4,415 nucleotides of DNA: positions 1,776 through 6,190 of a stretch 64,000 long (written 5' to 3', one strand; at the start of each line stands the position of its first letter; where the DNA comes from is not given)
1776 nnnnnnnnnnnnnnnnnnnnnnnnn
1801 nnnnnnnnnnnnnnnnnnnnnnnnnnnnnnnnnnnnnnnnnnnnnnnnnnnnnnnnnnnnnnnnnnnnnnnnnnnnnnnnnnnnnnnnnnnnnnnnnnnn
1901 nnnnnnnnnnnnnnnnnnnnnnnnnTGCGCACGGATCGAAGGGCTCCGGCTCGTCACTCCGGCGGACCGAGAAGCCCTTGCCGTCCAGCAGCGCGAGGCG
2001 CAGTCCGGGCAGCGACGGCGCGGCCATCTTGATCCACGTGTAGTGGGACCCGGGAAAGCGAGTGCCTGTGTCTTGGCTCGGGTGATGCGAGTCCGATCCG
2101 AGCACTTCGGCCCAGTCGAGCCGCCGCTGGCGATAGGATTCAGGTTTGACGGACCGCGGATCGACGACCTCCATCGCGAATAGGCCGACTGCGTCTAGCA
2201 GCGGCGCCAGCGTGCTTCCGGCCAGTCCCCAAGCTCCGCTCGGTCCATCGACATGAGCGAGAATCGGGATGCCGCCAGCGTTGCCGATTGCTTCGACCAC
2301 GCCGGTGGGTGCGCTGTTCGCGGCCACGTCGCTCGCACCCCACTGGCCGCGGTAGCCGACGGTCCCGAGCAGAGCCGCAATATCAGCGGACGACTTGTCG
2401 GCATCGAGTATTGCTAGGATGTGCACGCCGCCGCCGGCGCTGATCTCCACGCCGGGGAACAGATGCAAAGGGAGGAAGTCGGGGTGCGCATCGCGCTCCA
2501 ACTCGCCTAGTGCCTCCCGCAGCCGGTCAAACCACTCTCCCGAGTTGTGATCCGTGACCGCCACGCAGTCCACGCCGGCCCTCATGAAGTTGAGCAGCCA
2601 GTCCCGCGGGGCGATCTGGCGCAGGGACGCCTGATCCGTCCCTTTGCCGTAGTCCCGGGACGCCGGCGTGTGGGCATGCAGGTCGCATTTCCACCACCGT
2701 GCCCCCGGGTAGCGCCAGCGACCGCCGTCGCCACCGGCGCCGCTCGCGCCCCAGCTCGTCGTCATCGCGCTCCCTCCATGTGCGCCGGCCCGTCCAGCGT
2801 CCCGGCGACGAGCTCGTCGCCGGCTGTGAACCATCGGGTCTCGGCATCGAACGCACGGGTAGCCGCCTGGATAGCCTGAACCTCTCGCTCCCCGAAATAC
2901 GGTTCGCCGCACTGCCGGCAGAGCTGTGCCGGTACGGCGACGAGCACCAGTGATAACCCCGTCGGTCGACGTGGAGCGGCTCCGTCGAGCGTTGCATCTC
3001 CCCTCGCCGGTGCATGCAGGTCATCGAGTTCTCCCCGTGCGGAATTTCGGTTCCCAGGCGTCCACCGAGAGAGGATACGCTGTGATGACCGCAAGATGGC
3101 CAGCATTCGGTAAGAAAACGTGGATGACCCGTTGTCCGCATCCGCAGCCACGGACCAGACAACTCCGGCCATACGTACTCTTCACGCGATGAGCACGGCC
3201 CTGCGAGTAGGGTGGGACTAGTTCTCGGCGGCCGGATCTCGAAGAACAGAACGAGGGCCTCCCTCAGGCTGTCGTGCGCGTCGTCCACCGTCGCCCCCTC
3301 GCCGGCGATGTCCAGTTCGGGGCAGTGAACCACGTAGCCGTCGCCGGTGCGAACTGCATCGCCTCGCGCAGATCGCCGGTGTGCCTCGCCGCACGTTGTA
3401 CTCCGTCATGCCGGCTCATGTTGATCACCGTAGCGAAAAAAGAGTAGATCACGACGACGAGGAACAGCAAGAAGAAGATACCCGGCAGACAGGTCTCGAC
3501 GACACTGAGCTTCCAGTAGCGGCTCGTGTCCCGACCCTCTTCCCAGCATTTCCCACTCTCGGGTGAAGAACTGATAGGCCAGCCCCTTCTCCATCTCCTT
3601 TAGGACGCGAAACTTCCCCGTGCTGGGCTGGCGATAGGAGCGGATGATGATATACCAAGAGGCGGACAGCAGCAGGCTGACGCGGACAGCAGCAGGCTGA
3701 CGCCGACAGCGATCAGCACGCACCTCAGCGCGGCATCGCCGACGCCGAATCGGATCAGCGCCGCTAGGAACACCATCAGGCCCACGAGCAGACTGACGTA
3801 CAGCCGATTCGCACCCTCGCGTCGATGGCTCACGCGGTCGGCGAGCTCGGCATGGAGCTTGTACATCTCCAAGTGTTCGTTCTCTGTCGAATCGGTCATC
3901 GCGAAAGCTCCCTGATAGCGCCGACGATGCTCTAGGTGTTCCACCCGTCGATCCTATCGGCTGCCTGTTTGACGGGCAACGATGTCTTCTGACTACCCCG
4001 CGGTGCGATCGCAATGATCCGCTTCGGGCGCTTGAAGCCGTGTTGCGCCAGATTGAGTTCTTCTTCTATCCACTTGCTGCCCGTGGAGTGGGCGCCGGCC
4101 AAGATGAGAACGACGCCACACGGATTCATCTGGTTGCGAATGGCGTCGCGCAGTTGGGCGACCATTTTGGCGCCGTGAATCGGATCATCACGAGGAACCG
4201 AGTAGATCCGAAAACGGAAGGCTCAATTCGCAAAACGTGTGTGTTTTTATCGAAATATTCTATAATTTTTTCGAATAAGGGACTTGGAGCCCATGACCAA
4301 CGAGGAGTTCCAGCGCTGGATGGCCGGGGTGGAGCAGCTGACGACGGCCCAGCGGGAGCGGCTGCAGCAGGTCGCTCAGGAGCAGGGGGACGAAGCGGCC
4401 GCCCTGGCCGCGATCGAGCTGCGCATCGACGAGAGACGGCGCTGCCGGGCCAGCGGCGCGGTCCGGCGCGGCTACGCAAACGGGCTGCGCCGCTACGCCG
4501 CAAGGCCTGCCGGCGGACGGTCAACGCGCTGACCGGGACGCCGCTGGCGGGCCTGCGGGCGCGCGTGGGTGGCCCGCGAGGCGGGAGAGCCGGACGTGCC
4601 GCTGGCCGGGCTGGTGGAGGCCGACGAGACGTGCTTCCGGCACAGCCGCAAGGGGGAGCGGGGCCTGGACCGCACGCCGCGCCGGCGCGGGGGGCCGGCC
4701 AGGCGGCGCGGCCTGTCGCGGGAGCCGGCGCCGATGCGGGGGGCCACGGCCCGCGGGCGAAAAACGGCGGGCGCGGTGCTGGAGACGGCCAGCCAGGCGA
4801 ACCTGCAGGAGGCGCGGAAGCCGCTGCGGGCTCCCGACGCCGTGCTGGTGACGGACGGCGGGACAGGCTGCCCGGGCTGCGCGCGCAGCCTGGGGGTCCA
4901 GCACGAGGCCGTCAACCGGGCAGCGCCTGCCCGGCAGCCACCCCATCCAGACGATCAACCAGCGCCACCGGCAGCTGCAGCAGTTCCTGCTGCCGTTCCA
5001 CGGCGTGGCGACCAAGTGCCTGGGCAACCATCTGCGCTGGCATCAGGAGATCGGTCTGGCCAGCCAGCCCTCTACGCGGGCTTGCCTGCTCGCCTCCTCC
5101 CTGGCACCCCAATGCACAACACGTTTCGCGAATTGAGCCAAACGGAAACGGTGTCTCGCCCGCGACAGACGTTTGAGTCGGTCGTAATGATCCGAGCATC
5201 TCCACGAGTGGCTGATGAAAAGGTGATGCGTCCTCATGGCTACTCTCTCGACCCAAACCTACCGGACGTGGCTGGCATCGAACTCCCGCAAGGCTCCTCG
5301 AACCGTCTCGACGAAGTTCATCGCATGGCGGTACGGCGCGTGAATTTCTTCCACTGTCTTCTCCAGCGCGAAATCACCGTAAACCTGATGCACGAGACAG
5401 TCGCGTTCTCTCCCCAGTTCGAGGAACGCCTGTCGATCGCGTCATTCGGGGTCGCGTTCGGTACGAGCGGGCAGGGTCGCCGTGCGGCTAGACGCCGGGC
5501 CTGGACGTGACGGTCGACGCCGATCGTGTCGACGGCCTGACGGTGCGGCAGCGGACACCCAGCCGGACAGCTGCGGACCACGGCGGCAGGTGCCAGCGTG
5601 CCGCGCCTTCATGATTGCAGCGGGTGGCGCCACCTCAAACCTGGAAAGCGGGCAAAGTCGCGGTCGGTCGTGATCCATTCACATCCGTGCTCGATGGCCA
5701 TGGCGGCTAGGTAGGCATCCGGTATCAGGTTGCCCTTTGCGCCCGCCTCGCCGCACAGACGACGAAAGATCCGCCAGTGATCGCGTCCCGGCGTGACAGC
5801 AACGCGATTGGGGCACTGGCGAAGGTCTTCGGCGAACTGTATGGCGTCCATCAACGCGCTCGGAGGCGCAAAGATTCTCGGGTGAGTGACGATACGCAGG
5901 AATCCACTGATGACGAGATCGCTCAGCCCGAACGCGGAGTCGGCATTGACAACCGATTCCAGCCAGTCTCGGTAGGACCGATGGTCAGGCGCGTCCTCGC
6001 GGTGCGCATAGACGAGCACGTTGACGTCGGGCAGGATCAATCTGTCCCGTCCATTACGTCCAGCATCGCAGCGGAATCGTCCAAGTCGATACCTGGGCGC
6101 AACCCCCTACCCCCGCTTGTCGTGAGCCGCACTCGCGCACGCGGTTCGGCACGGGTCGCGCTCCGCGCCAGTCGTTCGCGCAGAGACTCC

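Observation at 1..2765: Large PHP-phosphoesterase / SMC-type ATPase fusion as the only intact large gene in a decayed defence/TA island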

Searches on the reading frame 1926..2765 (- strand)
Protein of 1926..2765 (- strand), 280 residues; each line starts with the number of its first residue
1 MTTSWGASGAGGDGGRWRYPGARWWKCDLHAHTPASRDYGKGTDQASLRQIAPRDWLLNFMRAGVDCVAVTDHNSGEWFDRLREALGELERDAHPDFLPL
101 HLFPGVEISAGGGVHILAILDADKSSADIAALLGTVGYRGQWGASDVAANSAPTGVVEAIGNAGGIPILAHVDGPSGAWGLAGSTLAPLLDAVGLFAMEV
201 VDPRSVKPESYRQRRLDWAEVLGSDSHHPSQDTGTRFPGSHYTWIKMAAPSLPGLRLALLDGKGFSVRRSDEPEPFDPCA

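Call 73: predict_structure(alignment_id=A3)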
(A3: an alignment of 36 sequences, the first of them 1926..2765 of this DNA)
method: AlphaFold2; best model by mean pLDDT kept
length: 280 residues; sequences in the alignment: 36
mean_pLDDT: 75.0   pTM: 0.79
mean pLDDT of the five models: 75.0, 71.2, 69.9, 69.8, 63.2
residues with pLDDT >= 90: 83; 70-90: 112; 50-70: 40; < 50: 45
segments of 3 or more residues with pLDDT < 50: 1-20, 175-180, 215-217, 228-237
pLDDT, mean of each block of 10 residues (from residue 1): 31 36 84 85 80 92 90 92 94 78 93 88 95 90 74 91 92 56 63 72 54 50 53 43 85 88 79 73
secondary structure, 60 per line:
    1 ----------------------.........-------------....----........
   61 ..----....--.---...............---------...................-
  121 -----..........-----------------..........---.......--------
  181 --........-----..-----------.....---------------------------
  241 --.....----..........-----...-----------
elements in order: E23-31 H45-48 H53-62 E67-70 H77-91 E101-110 E114-119 H126-135 H153-162 E166-172 H183-190 H209-213 E243-247 H252-261 E267-269

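Call 75: fold_search(model_id=the predicted structure, library=pdb)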
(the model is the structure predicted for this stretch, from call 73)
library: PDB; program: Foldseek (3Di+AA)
matches with E <= 10: 598; with E <= 0.001: 20
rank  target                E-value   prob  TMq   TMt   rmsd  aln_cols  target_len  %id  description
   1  2anu_F                3.5e-08  1.00  0.50  0.60   5.6       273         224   18  Crystal structure of Predicted metal-dependent phosphoesterase (PHP family) (tm0559) from THERMOTOGA MARITIMA at 2.40  (released 2005-10-18)
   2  2anu_B                6.1e-08  1.00  0.49  0.60   5.4       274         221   18  Crystal structure of Predicted metal-dependent phosphoesterase (PHP family) (tm0559) from THERMOTOGA MARITIMA at 2.40  (released 2005-10-18)
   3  2anu_E                6.1e-08  1.00  0.50  0.61   5.6       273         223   18  Crystal structure of Predicted metal-dependent phosphoesterase (PHP family) (tm0559) from THERMOTOGA MARITIMA at 2.40  (released 2005-10-18)
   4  2anu_D                6.4e-08  1.00  0.50  0.62   5.5       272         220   19  Crystal structure of Predicted metal-dependent phosphoesterase (PHP family) (tm0559) from THERMOTOGA MARITIMA at 2.40  (released 2005-10-18)
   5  3o0f                  6.4e-08  1.00  0.49  0.48   7.8       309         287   19  Crystal structure of a putative metal-dependent phosphoesterase (BAD_1165) from bifidobacterium adolescentis atcc 15703  (released 2010-08-25)
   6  2anu_A                7.7e-08  1.00  0.50  0.61   5.5       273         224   18  Crystal structure of Predicted metal-dependent phosphoesterase (PHP family) (tm0559) from THERMOTOGA MARITIMA at 2.40  (released 2005-10-18)
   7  2anu_C                1.5e-07  1.00  0.51  0.62   5.4       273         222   18  Crystal structure of Predicted metal-dependent phosphoesterase (PHP family) (tm0559) from THERMOTOGA MARITIMA at 2.40  (released 2005-10-18)
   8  3e0f                  3.2e-07  1.00  0.48  0.48   7.9       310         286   19  Crystal structure of a putative metal-dependent phosphoesterase (bad_1165) from bifidobacterium adolescentis atcc 15703  (released 2008-09-02)
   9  9etk                  3.6e-07  1.00  0.47  0.47   8.8       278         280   18  Crystal structure of Vibrio cholerae RNase AM (released 2024-09-11)
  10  7ug9                  4.9e-07  1.00  0.49  0.64   4.1       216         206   23  Crystal structure of RNase AM PHP domain (released 2022-08-31)
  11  5zb8_A                1.7e-06  1.00  0.58  0.43   5.2       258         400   16  Crystal structure of the novel lesion-specific endonuclease PfuEndoQ from Pyrococcus furiosus (released 2018-04-04)
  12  3e38_A                2.4e-06  1.00  0.52  0.43   6.0       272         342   18  CRYSTAL STRUCTURE OF A TWO-DOMAIN PROTEIN CONTAINING PREDICTED PHP-LIKE METAL-DEPENDENT PHOSPHOESTERASE (BVU_3505) FRO (released 2008-10-07)
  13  5zb8_B                3.1e-06  1.00  0.59  0.43   5.1       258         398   16  Crystal structure of the novel lesion-specific endonuclease PfuEndoQ from Pyrococcus furiosus (released 2018-04-04)
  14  5zb8_C                1.2e-05  1.00  0.58  0.43   5.2       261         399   15  Crystal structure of the novel lesion-specific endonuclease PfuEndoQ from Pyrococcus furiosus (released 2018-04-04)
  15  7k30_A                2.5e-05  1.00  0.57  0.42   5.3       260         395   16  Crystal structure of Endonuclease Q complex with 27-mer duplex substrate with dU at the active site (released 2021-03-17)
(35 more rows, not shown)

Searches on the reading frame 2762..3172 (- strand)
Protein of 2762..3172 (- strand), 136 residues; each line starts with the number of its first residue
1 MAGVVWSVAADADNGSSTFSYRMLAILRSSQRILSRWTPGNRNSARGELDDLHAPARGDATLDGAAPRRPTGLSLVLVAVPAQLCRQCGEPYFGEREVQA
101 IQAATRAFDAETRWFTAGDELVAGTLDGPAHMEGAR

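Call 4: search_protein_families(library=pfam, proteins=[window:2762-3172:-], max_evalue=0.01)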
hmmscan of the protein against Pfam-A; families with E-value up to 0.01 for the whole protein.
window:2762-3172:- (136 aa): 0 families

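Call 5: search_protein_families(library=ncbifam, proteins=[window:2762-3172:-], max_evalue=0.01)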
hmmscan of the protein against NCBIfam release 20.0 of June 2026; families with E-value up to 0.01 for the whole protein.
window:2762-3172:- (136 aa): 2 families
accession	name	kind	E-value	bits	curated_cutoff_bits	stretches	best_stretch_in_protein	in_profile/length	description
TIGR03830.1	CxxCG_CxxCG_HTH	subfamily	0.00079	19.2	61.8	1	72-120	22-69/127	type II TA system antitoxin MqsA family protein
TIGR03831.1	YgiT_finger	domain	0.0012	19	20.2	1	72-94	22-44/46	YgiT-type zinc finger protein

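Call 6: search_protein_families(library=padloc, proteins=[window:2762-3172:-], max_evalue=0.01)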
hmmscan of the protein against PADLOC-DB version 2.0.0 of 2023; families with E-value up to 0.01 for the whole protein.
window:2762-3172:- (136 aa): 0 families

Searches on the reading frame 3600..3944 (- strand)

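Call 41: search_protein_families(library=pfam, proteins=[window:3600-3944:-], max_evalue=0.01)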
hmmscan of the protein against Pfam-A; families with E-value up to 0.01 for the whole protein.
window:3600-3944:- (114 aa): 2 families
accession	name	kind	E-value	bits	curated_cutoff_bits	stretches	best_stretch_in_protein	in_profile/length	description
PF24838.2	8xMP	-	1.1e-05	25.6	30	1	25-87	1-63/136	Octameric membrane protein family (8xMP)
PF25592.1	DUF7937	-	0.0035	16.7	31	1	49-89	178-218/402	Domain of unknown function (DUF7937)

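Call 51: search_protein_families(library=padloc, proteins=[window:3600-3944:-], max_evalue=0.001)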
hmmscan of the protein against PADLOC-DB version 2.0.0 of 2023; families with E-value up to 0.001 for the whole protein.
window:3600-3944:- (114 aa): 0 families

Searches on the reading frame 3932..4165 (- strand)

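Call 41: search_protein_families(library=pfam, proteins=[window:3932-4165:-], max_evalue=0.01)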
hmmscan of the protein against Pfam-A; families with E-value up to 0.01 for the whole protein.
window:3932-4165:- (77 aa): 2 families
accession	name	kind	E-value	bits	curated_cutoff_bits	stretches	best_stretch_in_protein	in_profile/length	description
PF08937.16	ThsB_TIR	-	1.4e-07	32.3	21.2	1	4-59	47-99/100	Thoeris protein ThsB, TIR-like domain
PF13676.11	TIR_2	-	0.00064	20.6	28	1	4-57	39-93/122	TIR domain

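Call 51: search_protein_families(library=padloc, proteins=[window:3932-4165:-], max_evalue=0.001)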
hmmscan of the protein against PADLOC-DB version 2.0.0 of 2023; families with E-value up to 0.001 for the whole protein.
window:3932-4165:- (77 aa): 3 families
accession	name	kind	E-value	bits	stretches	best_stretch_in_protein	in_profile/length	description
PDLC00418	ThsB1|ThsB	-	2e-05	22.5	1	9-76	57-123/155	TIR-like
PDLC04688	PDC-M50B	-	0.00031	19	1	4-40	52-88/162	-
PDLC00431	ThsB1|ThsB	-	0.00065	18.1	1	4-53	51-97/162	TIR-like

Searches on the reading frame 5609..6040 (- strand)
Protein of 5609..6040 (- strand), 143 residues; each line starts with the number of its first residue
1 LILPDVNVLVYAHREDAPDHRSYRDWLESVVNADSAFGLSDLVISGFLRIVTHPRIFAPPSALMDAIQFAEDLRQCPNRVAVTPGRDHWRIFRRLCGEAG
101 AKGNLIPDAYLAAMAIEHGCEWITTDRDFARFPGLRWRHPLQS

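Call 36: find_encoding_contigs(protein=window:5609-6040:-, flank=10000, max_places=3)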
Protein window:5609-6040:- (143 aa): no gene with exactly this product is on record in the collection.

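Call 41: search_protein_families(library=pfam, proteins=[window:5609-6040:-], max_evalue=0.01)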
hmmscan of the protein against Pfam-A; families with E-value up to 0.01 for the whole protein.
window:5609-6040:- (143 aa): 1 family
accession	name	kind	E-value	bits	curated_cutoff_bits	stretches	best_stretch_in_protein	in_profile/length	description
PF01850.27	PIN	-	3.1e-17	63.7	23.6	1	2-133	1-118/120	PIN domain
